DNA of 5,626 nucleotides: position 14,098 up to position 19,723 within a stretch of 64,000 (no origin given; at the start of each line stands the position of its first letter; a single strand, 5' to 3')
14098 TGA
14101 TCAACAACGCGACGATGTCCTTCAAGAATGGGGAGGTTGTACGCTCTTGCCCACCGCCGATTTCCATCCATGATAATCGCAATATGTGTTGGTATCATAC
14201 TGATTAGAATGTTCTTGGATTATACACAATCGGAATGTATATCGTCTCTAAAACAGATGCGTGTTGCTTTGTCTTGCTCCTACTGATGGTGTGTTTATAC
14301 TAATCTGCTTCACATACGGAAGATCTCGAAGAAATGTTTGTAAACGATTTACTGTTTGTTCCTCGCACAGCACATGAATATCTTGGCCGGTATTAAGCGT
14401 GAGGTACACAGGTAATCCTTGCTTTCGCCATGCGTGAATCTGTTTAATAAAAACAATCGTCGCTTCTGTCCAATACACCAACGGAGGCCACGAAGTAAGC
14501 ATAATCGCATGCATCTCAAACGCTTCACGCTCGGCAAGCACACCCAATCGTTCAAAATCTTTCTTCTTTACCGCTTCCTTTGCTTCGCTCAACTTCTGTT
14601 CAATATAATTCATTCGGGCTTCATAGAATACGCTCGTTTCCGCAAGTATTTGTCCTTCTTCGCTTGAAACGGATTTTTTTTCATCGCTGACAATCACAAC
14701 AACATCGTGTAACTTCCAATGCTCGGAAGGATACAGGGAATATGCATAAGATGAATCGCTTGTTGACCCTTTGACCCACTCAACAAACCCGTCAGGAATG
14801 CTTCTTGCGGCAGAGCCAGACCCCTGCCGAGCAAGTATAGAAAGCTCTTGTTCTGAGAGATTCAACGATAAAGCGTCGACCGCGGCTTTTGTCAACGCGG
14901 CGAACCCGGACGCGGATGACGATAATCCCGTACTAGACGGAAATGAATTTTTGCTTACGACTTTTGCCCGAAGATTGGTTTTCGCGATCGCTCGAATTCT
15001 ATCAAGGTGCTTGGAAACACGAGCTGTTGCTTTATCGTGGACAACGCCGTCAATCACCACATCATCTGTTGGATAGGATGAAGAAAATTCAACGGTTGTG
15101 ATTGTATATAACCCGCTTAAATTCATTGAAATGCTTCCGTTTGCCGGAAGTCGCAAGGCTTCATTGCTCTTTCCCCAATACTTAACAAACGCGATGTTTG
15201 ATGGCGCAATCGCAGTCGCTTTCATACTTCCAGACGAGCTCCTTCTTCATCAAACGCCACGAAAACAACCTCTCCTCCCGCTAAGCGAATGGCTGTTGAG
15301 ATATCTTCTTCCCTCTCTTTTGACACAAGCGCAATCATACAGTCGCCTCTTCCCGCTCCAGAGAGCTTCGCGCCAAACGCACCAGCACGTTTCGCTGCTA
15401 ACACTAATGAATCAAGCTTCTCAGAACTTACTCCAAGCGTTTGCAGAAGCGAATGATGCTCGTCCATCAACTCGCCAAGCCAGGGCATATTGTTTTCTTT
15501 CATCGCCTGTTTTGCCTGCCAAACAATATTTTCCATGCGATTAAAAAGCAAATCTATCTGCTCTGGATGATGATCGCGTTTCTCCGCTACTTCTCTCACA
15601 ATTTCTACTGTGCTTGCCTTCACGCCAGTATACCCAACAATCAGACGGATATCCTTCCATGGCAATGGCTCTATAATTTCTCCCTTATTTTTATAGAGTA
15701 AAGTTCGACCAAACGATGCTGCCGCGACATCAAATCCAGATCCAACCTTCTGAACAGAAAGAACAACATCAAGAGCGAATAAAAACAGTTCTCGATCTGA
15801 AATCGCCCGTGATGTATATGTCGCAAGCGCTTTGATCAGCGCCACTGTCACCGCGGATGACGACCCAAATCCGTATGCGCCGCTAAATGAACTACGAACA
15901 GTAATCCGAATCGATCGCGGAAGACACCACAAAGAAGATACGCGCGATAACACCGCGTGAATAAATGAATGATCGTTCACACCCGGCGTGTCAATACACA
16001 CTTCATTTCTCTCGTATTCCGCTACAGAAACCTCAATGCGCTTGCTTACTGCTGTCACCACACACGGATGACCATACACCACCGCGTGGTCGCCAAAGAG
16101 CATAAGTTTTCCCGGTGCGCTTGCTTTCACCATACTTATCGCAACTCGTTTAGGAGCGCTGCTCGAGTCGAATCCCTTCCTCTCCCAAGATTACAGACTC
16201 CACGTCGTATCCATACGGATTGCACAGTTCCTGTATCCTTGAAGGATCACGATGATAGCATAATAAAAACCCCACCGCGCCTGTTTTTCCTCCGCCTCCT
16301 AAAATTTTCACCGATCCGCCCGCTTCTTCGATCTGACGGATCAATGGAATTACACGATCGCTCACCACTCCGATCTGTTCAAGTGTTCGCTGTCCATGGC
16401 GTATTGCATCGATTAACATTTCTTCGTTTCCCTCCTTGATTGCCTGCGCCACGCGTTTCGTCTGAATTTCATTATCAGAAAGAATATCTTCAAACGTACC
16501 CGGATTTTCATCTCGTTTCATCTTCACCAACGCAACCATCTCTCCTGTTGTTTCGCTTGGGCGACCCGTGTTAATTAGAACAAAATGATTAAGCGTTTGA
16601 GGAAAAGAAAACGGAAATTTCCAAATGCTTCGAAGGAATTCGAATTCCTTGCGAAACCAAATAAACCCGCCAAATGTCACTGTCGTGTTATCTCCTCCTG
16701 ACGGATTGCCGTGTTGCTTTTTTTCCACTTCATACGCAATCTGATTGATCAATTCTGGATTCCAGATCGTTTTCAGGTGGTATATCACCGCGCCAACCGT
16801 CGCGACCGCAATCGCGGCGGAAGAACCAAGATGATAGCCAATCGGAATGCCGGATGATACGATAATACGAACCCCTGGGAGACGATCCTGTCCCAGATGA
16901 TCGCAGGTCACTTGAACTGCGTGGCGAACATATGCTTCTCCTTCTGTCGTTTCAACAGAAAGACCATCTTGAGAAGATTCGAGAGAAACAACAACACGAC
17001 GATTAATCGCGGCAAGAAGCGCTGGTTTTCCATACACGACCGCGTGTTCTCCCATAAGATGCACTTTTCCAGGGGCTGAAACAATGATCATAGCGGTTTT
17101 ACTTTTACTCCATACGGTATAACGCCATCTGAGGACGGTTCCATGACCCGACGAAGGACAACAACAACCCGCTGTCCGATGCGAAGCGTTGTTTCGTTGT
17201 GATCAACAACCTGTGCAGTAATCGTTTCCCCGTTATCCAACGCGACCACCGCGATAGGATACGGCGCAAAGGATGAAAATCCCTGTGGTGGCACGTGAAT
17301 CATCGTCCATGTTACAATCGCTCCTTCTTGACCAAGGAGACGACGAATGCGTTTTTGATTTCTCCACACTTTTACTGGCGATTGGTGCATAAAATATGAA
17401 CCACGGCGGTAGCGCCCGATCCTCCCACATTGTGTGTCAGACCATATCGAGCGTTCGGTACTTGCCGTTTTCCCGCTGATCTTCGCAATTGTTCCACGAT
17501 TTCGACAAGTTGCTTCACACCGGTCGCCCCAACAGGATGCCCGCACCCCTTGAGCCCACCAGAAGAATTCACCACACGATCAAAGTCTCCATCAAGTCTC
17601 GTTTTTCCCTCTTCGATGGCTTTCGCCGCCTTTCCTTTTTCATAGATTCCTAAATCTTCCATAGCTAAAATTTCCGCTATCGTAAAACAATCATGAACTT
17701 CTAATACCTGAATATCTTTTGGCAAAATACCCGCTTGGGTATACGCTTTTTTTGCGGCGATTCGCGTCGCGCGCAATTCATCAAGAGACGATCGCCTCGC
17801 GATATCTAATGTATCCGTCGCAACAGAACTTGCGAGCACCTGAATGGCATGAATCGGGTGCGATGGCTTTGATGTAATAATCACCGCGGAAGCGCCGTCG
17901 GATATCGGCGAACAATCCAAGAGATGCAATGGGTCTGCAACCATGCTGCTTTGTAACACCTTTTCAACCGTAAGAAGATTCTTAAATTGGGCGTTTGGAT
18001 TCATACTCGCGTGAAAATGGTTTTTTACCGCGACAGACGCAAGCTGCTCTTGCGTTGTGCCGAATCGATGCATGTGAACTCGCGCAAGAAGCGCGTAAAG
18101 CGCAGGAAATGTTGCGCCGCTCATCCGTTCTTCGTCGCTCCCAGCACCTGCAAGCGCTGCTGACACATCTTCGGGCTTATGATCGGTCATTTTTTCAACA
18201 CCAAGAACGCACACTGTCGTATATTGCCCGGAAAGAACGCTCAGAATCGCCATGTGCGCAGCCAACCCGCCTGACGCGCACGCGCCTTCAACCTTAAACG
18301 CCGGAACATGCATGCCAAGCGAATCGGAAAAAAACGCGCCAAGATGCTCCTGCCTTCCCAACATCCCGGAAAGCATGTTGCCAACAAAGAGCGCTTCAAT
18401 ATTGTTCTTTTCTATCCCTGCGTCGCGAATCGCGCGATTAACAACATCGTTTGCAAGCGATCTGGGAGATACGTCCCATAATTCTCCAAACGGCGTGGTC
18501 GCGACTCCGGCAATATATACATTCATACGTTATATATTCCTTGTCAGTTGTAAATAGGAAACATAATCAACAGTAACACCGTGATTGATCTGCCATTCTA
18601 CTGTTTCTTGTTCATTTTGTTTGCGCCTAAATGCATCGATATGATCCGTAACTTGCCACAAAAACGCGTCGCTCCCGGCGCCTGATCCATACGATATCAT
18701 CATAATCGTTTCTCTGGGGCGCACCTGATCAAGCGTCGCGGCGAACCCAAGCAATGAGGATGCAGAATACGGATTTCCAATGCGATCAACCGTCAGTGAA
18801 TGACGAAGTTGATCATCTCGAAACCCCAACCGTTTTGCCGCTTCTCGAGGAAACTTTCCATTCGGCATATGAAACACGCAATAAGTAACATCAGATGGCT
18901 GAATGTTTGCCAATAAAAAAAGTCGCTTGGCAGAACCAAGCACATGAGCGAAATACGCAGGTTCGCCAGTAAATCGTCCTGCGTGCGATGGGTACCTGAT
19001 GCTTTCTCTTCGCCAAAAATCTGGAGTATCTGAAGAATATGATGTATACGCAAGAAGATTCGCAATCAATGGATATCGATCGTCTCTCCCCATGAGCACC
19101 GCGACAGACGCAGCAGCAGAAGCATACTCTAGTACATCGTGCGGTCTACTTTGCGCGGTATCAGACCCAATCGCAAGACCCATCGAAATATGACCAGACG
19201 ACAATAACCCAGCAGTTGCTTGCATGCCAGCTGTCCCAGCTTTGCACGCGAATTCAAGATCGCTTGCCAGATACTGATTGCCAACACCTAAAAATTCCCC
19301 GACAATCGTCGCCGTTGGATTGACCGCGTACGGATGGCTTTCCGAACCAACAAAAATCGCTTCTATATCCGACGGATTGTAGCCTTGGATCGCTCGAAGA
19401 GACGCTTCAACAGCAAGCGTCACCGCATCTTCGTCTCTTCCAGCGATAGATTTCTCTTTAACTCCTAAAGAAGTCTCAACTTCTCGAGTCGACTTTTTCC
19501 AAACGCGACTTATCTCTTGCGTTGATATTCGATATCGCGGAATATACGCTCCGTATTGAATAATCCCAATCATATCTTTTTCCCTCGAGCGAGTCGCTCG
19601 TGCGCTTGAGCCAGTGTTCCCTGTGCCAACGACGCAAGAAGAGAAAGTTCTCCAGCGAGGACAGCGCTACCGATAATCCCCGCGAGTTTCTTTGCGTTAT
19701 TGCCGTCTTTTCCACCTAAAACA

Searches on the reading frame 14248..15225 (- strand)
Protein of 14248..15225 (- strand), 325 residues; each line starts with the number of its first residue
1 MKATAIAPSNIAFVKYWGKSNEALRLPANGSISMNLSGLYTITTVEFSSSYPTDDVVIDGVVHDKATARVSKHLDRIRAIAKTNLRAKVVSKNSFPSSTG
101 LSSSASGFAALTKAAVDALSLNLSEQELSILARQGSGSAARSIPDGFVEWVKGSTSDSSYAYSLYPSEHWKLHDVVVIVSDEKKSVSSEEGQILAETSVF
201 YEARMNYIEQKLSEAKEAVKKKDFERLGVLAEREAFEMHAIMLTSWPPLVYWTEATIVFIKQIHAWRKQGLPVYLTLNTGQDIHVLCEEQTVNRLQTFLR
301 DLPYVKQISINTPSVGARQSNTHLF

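Call 37: search_protein_families(library=pfam, proteins=[window:14248-15225:-], max_evalue=0.01)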
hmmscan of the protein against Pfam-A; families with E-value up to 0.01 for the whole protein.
window:14248-15225:- (325 aa): 3 families
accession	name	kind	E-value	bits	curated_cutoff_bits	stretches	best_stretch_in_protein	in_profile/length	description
PF22700.2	MVD-like_N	-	3.7e-55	186.3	27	1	7-161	1-157/157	Diphosphomevalonate decarboxylase-like N-terminal domain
PF18376.6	MDD_C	-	1.4e-17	64.6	23.2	1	175-301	2-132/186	Mevalonate 5-diphosphate decarboxylase C-terminal domain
PF00288.32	GHMP_kinases_N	-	7.1e-08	33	22.3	1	85-142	16-72/87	GHMP kinases N terminal domain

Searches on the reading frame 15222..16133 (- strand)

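Call 37: search_protein_families(library=pfam, proteins=[window:15222-16133:-], max_evalue=0.01)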
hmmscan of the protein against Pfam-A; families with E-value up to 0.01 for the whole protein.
window:15222-16133:- (303 aa): 3 families
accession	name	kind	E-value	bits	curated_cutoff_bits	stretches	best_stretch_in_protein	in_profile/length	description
PF08544.19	GHMP_kinases_C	-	2e-14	54.2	21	1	208-283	2-80/85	GHMP kinases C terminal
PF00288.32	GHMP_kinases_N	-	7.4e-12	45.8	22.3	1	70-142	15-86/87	GHMP kinases N terminal domain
PF22700.2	MVD-like_N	-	0.0084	16.2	27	0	34-118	38-126/157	Diphosphomevalonate decarboxylase-like N-terminal domain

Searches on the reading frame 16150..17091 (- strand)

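Call 37: search_protein_families(library=pfam, proteins=[window:16150-17091:-], max_evalue=0.01)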
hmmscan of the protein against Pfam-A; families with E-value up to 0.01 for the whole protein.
window:16150-17091:- (313 aa): 3 families
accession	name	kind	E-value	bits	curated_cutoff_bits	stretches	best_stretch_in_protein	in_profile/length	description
PF00288.32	GHMP_kinases_N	-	4e-16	59.4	22.3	1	54-142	2-87/87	GHMP kinases N terminal domain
PF10509.15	GalKase_gal_bdg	-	1.9e-06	27.8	23.1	1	3-36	13-46/49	Galactokinase galactose-binding signature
PF08544.19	GHMP_kinases_C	-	0.0082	17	21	0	215-288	2-77/85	GHMP kinases C terminal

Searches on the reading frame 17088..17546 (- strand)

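Call 37: search_protein_families(library=pfam, proteins=[window:17088-17546:-], max_evalue=0.01)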
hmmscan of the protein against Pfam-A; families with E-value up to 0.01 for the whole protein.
window:17088-17546:- (152 aa): 1 family
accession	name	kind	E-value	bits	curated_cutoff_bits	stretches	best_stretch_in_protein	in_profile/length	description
PF01796.24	OB_ChsH2_C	-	2.9e-17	62.8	27.1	1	71-131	4-64/65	ChsH2, C-terminal OB-fold domain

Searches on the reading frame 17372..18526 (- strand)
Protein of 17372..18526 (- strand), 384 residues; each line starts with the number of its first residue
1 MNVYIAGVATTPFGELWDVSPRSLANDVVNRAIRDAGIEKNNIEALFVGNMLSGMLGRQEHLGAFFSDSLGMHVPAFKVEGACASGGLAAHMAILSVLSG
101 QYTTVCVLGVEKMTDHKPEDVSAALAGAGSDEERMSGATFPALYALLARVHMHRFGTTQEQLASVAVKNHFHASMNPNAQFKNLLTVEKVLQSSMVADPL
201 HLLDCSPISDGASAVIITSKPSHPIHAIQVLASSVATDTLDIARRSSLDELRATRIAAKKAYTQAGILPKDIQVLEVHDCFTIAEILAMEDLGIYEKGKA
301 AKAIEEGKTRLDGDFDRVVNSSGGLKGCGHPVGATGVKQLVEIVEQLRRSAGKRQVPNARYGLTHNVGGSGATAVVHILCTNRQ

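Call 37: search_protein_families(library=pfam, proteins=[window:17372-18526:-], max_evalue=0.01)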
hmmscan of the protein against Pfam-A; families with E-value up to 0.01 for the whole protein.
window:17372-18526:- (384 aa): 7 families
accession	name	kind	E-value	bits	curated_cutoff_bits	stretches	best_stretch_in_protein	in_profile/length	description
PF22691.2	Thiolase_C_1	-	3.4e-43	147.3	28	1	236-379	3-142/144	Thiolase C-terminal domain-like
PF00108.29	Thiolase_N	-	1.7e-30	106.7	26.4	1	3-220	1-259/260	Thiolase, N-terminal domain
PF02803.24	Thiolase_C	-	1.3e-11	44.6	27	1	256-358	26-108/123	Thiolase, C-terminal domain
PF00109.32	ketoacyl-synt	-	6.3e-06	26.4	20.8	1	62-119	153-210/252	Beta-ketoacyl synthase, N-terminal domain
PF02801.28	Ketoacyl-synt_C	-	0.00042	20.7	20.8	0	252-280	25-53/119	Beta-ketoacyl synthase, C-terminal domain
PF08545.16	ACP_syn_III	-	0.0017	18.6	24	0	78-115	2-39/80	3-Oxoacyl-[acyl-carrier-protein (ACP)] synthase III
PF07451.17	SpoVAD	-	0.0078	15.4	22.1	0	16-98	46-121/329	Stage V sporulation protein AD (SpoVAD)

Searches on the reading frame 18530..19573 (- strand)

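Call 37: search_protein_families(library=pfam, proteins=[window:18530-19573:-], max_evalue=0.01)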
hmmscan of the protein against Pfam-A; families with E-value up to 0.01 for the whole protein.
window:18530-19573:- (347 aa): 3 families
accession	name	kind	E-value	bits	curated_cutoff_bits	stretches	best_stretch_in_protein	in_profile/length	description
PF08541.16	ACP_syn_III_C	-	5.1e-11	43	26.6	1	222-307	4-89/90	3-Oxoacyl-[acyl-carrier-protein (ACP)] synthase III C terminal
PF08540.16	HMG_CoA_synt_C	-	0.0001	22.5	25.1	1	258-319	146-212/280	Hydroxymethylglutaryl-coenzyme A synthase C terminal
PF00108.29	Thiolase_N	-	0.0049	16.7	26.4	0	53-146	26-121/260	Thiolase, N-terminal domain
